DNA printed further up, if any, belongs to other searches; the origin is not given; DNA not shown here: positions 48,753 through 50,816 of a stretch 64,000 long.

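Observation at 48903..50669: Stand-alone 588-aa HEPN-like (Rx4H) protein in an AT-rich insert: candidate undescribed abortive-infection/defence gene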

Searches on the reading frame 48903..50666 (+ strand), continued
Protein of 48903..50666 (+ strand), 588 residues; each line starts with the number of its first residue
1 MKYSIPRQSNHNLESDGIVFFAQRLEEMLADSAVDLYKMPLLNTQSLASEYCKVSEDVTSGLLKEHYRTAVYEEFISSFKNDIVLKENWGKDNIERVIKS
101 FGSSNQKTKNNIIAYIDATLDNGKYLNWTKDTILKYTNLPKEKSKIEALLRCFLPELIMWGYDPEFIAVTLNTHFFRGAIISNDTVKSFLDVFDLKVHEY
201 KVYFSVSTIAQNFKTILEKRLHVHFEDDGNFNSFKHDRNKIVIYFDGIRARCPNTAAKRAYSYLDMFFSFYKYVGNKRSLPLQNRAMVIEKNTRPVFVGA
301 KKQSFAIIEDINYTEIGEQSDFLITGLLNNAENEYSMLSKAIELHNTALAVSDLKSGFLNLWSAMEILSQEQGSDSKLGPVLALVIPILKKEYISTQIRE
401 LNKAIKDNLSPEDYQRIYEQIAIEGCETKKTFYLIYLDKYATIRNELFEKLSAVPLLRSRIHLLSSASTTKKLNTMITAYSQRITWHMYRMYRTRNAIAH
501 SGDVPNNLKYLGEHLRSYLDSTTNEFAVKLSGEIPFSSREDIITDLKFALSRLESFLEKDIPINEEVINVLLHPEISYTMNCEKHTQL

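Call 44: fold_search(model_id=the predicted structure, library=pdb)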
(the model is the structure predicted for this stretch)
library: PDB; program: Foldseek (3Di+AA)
matches with E <= 10: 335; with E <= 0.001: 0
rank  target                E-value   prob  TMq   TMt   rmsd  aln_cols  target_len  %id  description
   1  6ivo_E                1.3e-01  0.11  0.07  0.12  25.5       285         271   13  Crystal structure of a membrane protein P208A (released 2019-11-06)
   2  6iv3_D                3.0e-01  0.10  0.07  0.12  25.4       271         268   10  Crystal structure of a bacterial Bestrophin homolog from Klebsiella pneumoniae with a mutation W252A (released 2019-11-13)
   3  6ivp_D                3.0e-01  0.10  0.07  0.12  25.4       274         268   10  Crystal structure of a membrane protein P262A (released 2019-11-06)
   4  7q0l                  3.6e-01  0.08  0.12  0.13  21.9       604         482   12  Crystal structure of the peptide transporter YePEPT-K314A at 2.93 A (released 2022-03-09)
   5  5d4n_C                3.9e-01  0.69  0.10  0.38   7.8       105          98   12  Structure of CPII bound to ADP, AMP and acetate, from Thiomonas intermedia K12 (released 2016-09-28)
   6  6ivm_E                4.1e-01  0.08  0.07  0.12  24.7       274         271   12  Crystal structure of a membrane protein P143A (released 2019-11-06)
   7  6ivm_A                4.8e-01  0.09  0.07  0.12  24.2       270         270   10  Crystal structure of a membrane protein P143A (released 2019-11-06)
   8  6ivj_A                5.0e-01  0.08  0.08  0.12  24.0       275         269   10  Crystal structure of a membrane protein G18A (released 2019-11-06)
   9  6ivw_E                6.0e-01  0.08  0.07  0.12  25.3       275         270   10  Crystal structure of a bacterial Bestrophin homolog from Klebsiella pneumoniae with a mutation D269A (released 2019-11-13)
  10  6iv3_A                6.3e-01  0.07  0.08  0.12  25.4       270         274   10  Crystal structure of a bacterial Bestrophin homolog from Klebsiella pneumoniae with a mutation W252A (released 2019-11-13)
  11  6ivk_E                6.5e-01  0.04  0.06  0.10  25.4       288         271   12  Crystal structure of a membrane protein G175A (released 2019-11-06)
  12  7b1g_A                6.5e-01  0.04  0.09  0.08  32.9       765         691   10  TRPC4 in complex with Calmodulin (released 2020-12-09)
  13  1q8k_MODEL_1_A        6.8e-01  0.23  0.11  0.18  13.0       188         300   10  Solution structure of alpha subunit of human eIF2 (released 2004-09-07)
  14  4tql_B                6.8e-01  0.08  0.08  0.14  27.7       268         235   12  Computationally designed three helix bundle (released 2014-10-15)
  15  3tvi_C                8.1e-01  0.35  0.10  0.12  13.7       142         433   11  Crystal structure of Clostridium acetobutylicum aspartate kinase (CaAK): An important allosteric enzyme for industrial (released 2011-11-09)
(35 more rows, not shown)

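Call 45: search_solved_structures(query=A1, max_evalue=0.01, show_alignments=0)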
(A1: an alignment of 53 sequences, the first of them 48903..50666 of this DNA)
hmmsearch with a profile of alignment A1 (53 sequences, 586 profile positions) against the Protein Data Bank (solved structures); distinct sequences matched with E-value up to 0.01: 7.
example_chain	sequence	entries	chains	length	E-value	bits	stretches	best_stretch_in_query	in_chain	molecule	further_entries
9hxj_A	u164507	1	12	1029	2.4e-75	257.7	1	1-569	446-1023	Maltose/maltodextrin-binding periplasmic protein,Bacterial antiviral defense protein Ec3Ap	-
9hxb_A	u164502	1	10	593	3.6e-75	257.2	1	1-574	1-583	Bacterial antiviral defense protein Ec2ApeA from Escherichia coli strain 2-156-04_S4_C1 (d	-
9hxi_A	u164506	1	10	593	5e-75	256.7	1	1-574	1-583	Bacterial antiviral defense protein Ec2ApeA from Escherichia coli strain 2-156-04_S4_C1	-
9hxd_A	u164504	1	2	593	6.3e-75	256.4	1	1-574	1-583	Bacterial antiviral defense protein Ec2ApeA from Escherichia coli strain 2-156-04_S4_C1 (o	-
9hxe_A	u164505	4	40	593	1.5e-73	251.8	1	1-574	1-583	Bacterial antiviral defense protein Ec2ApeA from Escherichia coli strain 2-156-04_S4_C1 (H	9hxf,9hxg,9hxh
9hxm_A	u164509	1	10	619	2.2e-21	79.5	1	251-576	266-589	Putative bacterial antiviral defense protein Ec4ApeA from Escherichia coli strain 10434wH1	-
9hxn_A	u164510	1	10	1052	6.1e-17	64.9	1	20-533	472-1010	Maltose/maltodextrin-binding periplasmic protein,Bacterial antiviral defense protein Ec1Ap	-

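Call 46: search_protein_families(library=pfam, alignment_id=A1, max_evalue=1)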
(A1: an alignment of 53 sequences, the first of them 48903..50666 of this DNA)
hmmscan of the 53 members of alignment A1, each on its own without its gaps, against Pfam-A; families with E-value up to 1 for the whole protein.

A. member 1, window:48903-50666:+ (588 aa): 1 family
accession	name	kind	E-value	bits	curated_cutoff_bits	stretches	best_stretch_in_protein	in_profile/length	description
PF17419.7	MauJ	-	0.031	15.6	28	0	341-372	1-31/116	Methylamine utilization protein MauJ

B. families by the number of members that match (of 53 scanned): 58 families (the first 25 are shown)
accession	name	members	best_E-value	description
PF18739.6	HEPN_Apea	5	0.017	Apea-like HEPN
PF06211.18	BAMBI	5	0.087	BMP and activin membrane-bound inhibitor (BAMBI) N-terminal domain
PF17419.7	MauJ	4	0.0017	Methylamine utilization protein MauJ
PF23497.1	YmiD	3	0.0045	YmiD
PF08716.15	CoV_NSP7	2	0.021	Coronavirus replicase NSP7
PF16806.10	ExsD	2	0.033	Antiactivator protein ExsD N-terminal domain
PF11503.13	YNR034W-A-like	2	0.064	YNR034W-A-like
PF03562.22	MltA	2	0.12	MltA specific insert domain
PF00439.30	Bromodomain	1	0.0015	Bromodomain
PF17828.6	FAS_N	1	0.0083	N-terminal domain in fatty acid synthase subunit beta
PF00817.25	IMS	1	0.0098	impB/mucB/samB family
PF01369.25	Sec7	1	0.021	Sec7 domain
PF03161.18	LAGLIDADG_2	1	0.025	LAGLIDADG DNA endonuclease family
PF24477.2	ARM_At3g06530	1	0.036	At3g06530-like, ARM repeats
PF04065.20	Not3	1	0.041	Not1 N-terminal domain, CCR4-Not complex component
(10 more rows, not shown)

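Call 48: search_protein_families(library=padloc, alignment_id=A1, max_evalue=0.01)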
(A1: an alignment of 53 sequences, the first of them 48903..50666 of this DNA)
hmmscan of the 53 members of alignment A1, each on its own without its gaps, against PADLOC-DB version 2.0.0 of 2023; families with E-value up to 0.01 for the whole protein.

A. member 1, window:48903-50666:+ (588 aa): 1 family
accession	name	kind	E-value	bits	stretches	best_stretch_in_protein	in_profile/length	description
PDLC02157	ApeA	-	1.6e-07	28.4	1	333-523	356-549/601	-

B. families by the number of members that match (of 53 scanned): 5 families
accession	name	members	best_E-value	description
PDLC02157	ApeA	21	8.3e-10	-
PDLC01688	DUF3644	2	0.0027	DUF3644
PDLC03836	DzbB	1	0.00012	-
PDLC01874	CARF3--CARF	1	0.0063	-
PDLC01680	Cas13-ApeA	1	0.0097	Cas13-ApeA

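Call 49: find_related_loci(query=A1, collection=genome_contigs, flank=10000)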
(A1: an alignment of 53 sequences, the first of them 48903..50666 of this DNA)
Query A1 (588 aa) in genome_contigs; peptide patterns used: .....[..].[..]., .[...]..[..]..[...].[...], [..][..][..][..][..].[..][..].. (x = any residue, [..] = any of these).
60 stretches matched a pattern; 40 encode a relative of the query (tblastn E <= 1e-3); 40 distinct loci.
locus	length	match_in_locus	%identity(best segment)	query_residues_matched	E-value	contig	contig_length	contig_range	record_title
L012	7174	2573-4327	54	1-585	0e+0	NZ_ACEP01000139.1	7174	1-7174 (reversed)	Anaerobutyricum hallii DSM 3353 E_hallii-1.0_Cont435.1, whole genome shotgun sequence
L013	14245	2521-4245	37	1-574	5e-119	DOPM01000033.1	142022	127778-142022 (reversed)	MAG TPA_asm: Desulfosporosinus sp. isolate UBA8487 contig_937, whole genome shotgun sequence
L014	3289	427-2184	35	1-584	1e-116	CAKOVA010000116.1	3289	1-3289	MAG: uncultured Prevotella sp. isolate REFINED_METABAT215_TOP10_CONTIGS_1500_ASSEMBLY_K77_MERGED__Hadza_MoBio_hadza-E-H_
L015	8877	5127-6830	37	1-561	3e-103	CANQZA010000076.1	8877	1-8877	MAG: uncultured Clostridia bacterium isolate Lapin-014__bin7 genome assembly, contig: Lapin-014__NODE_6950_length_8877_c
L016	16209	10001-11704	37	1-561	7e-102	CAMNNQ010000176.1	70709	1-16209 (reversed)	MAG: uncultured Clostridia bacterium isolate SRR1222431_bin.31_metaWRAP_v1.3_MAG genome assembly, contig: ERZ1756108.218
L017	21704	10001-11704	36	1-561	1e-99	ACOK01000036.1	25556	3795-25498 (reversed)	Ruminococcus flavefaciens FD-1 Contig35, whole genome shotgun sequence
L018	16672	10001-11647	35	1-550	3e-98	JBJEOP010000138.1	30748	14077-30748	MAG: Acutalibacteraceae bacterium isolate LOHA31_bin.016 NODE_687_length_30748_cov_8.671163, whole genome shotgun sequen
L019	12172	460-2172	33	1-572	3e-96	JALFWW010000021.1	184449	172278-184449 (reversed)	MAG: Clostridia bacterium isolate SUG1085 k141_91987, whole genome shotgun sequence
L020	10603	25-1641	35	16-554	1e-91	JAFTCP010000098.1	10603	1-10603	MAG: Synergistaceae bacterium isolate RGIG3696 Goat_Rumen.Co__c1290800, whole genome shotgun sequence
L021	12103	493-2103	34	14-553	1e-91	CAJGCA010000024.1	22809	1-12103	MAG: Clostridiaceae bacterium isolate MAG21 genome assembly, contig: k141_1192791_length_22809_cov_70.0256, whole genome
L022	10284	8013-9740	32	1-575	2e-91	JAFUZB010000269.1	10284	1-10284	MAG: Clostridia bacterium isolate RGIG4956 Roe_deer_Rumen-4__c159988, whole genome shotgun sequence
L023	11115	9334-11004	32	10-572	5e-91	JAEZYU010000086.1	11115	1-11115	MAG: Bacillota bacterium isolate OH_PFB_25 k127_789378, whole genome shotgun sequence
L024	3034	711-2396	34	14-573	1e-89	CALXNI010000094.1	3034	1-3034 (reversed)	MAG: uncultured Clostridia bacterium isolate E25__bin59 genome assembly, contig: E25__k127_4571128, whole genome shotgun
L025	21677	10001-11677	31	12-571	4e-86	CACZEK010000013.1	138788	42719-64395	uncultured bacterium isolate RUG12541 genome assembly, contig: RUG12541_asm_13, whole genome shotgun sequence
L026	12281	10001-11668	30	10-572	2e-82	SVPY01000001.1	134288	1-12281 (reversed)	MAG: Oscillospiraceae bacterium isolate SIG603 NODE_2805_length_134288_cov_2.220384, whole genome shotgun sequence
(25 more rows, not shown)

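Call 51: find_encoding_contigs(protein=P0062, flank=8000, max_places=3)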
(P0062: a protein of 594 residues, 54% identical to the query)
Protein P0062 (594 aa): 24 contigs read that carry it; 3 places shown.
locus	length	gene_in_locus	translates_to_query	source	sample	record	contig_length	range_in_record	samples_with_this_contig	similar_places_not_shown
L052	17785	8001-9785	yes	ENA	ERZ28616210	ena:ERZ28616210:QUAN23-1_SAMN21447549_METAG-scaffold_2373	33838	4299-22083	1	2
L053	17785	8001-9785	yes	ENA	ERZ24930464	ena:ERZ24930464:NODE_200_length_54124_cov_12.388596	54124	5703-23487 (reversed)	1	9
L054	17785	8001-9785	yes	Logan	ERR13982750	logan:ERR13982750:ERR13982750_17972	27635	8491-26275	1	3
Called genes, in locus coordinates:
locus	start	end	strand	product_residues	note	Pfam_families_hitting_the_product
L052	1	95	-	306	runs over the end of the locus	PF01545:Cation_efflux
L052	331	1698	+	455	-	PF02127:Peptidase_M18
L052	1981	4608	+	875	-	PF01326:PPDK_N, PF00391:PEP-utilizers, PF02896:PEP-utilizers_C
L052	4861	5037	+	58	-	-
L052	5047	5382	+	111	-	-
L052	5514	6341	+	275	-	PF00142:Fer4_NifH (weak), PF01656:CbiA, PF02374:ArsA_ATPase (weak), PF06564:CBP_BcsQ, PF09140:MipZ (weak), PF10609:ParA, PF13614:AAA_31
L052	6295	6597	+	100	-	PF02195:ParB_N (weak)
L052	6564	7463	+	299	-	-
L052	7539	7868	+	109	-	PF20369:DUF6664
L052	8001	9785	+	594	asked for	-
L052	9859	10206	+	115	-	PF12959:DUF3848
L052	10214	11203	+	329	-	PF13154:DUF3991, PF13155:Toprim_2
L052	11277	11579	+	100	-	-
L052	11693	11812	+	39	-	PF12664:DUF3789 (weak)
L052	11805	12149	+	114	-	PF21983:NikA-like, PF01402:RHH_1 (weak)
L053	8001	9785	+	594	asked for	-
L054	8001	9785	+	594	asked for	-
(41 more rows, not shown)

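Call 52: find_encoding_contigs(protein=P0046, flank=8000, max_places=2)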
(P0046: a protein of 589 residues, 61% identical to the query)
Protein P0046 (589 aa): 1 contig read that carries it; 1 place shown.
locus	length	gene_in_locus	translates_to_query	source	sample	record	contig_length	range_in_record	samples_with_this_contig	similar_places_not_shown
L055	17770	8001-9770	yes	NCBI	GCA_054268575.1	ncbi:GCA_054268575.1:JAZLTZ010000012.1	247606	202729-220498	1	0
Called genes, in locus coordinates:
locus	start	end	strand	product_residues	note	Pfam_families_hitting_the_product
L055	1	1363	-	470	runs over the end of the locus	-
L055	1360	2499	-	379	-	PF01882:DUF58 (weak)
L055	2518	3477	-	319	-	PF00493:MCM (weak), PF20030:bpMoxR, PF07726:AAA_3, PF07728:AAA_5, PF00004:AAA (weak), PF17863:AAA_lid_2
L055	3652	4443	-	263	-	PF00459:Inositol_P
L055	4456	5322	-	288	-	-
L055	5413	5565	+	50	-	-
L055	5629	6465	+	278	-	-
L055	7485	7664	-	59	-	-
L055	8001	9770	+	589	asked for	-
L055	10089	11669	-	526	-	PF00239:Resolvase, PF07508:Recombinase, PF13408:Zn_ribbon_recom (weak)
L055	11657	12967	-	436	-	PF00239:Resolvase, PF07508:Recombinase, PF13408:Zn_ribbon_recom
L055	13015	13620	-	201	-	PF20612:SHOCT_2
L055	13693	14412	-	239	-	PF01510:Amidase_2, PF01476:LysM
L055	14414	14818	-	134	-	PF05105:Phage_holin_4_1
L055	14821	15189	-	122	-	-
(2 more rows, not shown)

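Call 53: find_encoding_contigs(protein=P0089, flank=8000, max_places=2)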
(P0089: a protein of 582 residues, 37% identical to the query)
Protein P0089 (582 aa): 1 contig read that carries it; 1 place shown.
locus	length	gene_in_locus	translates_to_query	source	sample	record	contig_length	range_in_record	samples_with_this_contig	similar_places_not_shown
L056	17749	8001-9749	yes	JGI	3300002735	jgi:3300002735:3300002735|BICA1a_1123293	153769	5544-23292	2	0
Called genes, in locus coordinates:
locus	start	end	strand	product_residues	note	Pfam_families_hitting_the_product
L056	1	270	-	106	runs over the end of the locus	-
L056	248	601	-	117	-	-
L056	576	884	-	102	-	-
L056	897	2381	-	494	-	PF05065:Phage_capsid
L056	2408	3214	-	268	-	PF01972:SDH_protease (weak), PF00574:CLP_protease, PF25145:NfeD1b_N (weak)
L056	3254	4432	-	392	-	PF04860:Phage_portal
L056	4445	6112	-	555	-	PF03354:TerL_ATPase (weak), PF20441:TerL_nuclease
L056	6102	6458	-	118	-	PF05119:Terminase_4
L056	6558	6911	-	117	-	-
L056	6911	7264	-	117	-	-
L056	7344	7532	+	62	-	-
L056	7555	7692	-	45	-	-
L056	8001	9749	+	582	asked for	-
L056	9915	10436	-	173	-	PF02001:DUF134 (weak), PF08281:Sigma70_r4_2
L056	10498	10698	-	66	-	-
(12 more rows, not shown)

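Call 54: find_encoding_contigs(protein=P0095, flank=8000, max_places=3)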
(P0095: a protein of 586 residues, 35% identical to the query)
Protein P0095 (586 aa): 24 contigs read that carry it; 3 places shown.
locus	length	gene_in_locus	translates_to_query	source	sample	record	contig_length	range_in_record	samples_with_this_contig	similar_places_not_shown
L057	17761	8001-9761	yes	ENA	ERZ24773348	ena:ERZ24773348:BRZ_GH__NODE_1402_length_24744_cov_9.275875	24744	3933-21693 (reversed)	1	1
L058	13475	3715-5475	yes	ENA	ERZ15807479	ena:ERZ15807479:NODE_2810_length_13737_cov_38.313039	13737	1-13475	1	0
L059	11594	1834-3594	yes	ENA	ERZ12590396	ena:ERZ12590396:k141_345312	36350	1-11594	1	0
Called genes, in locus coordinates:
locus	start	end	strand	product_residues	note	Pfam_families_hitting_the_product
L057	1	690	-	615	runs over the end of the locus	PF00239:Resolvase, PF07508:Recombinase, PF13408:Zn_ribbon_recom, PF14287:DUF4368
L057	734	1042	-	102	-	-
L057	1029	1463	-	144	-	PF12687:DUF3801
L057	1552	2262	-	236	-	PF07275:ArdA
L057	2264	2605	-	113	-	PF24963:DUF7768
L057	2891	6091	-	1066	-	PF00395:SLH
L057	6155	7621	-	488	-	PF02195:ParB_N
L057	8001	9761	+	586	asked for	-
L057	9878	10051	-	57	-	-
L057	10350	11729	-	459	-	PF00092:VWA, PF13519:VWA_2, PF27268:CsxB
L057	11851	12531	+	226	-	PF04239:DUF421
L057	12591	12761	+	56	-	PF20564:DUF6774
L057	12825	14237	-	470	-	-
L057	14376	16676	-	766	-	PF00395:SLH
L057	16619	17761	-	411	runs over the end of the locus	PF12799:LRR_4 (faint), PF09479:Flg_new (faint)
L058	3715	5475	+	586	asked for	-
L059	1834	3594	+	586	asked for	-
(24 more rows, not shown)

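Call 59: find_encoding_contigs(protein=P0004, flank=10000, max_places=3)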
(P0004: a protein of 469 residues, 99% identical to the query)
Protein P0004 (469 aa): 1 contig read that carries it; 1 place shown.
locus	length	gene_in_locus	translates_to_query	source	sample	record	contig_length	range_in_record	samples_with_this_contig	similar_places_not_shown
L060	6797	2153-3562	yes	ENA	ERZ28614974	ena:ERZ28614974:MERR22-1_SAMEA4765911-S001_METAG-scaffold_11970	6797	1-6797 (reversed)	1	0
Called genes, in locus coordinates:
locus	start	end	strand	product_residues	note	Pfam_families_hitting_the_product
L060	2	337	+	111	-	?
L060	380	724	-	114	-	-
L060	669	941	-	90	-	PF01613:Flavin_Reduct (weak)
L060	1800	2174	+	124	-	-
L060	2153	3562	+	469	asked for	-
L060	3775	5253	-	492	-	-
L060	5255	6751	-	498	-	PF00589:Phage_integrase (weak)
